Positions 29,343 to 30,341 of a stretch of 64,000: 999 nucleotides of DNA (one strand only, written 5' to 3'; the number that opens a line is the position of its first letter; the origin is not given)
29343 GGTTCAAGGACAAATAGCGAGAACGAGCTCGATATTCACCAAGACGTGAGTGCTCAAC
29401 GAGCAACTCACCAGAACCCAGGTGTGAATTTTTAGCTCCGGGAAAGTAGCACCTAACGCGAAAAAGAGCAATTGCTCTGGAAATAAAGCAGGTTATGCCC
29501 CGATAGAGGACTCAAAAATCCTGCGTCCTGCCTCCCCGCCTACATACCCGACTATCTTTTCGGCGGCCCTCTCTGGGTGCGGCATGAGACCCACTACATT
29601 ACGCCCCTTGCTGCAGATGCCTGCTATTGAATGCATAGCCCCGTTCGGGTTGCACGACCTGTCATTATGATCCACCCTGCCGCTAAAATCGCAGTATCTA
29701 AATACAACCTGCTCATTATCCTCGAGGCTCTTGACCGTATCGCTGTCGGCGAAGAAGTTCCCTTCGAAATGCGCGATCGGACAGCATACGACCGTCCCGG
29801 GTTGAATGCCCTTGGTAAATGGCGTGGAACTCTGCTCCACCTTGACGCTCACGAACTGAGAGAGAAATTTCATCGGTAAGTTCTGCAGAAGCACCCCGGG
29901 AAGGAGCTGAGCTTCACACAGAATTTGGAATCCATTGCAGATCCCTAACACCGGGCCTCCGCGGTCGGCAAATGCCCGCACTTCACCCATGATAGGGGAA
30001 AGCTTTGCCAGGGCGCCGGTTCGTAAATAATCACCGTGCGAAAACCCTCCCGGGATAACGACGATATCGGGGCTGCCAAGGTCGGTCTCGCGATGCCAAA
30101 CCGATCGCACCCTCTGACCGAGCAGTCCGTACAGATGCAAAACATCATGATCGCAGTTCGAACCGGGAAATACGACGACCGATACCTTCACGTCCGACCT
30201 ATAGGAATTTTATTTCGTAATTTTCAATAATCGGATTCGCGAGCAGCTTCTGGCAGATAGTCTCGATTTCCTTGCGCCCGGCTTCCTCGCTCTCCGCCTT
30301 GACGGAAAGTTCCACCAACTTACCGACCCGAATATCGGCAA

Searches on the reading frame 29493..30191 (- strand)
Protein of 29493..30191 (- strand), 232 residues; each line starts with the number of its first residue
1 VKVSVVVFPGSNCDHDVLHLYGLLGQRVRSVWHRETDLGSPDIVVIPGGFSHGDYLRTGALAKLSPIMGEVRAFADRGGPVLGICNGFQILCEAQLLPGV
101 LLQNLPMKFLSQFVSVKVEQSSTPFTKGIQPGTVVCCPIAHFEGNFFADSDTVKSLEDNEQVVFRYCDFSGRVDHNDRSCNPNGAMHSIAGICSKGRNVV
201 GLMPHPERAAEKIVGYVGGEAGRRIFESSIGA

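Call 66: search_protein_families(library=pfam, proteins=[window:29493-30191:-], max_evalue=0.001)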
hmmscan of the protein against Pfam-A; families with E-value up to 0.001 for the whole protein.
window:29493-30191:- (232 aa): 4 families
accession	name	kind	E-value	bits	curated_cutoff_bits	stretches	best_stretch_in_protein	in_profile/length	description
PF13507.12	GATase_5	-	5.9e-40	137.4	27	1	2-213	3-233/260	CobB/CobQ-like glutamine amidotransferase domain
PF07685.20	GATase_3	-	4.6e-10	39.9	27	1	16-94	15-91/196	CobB/CobQ-like glutamine amidotransferase domain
PF01965.30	DJ-1_PfpI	-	1.5e-07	31.8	26.6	1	37-99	58-115/165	DJ-1/PfpI family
PF00117.34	GATase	-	3.9e-05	23.8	22.8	1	21-95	17-89/190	Glutamine amidotransferase class-I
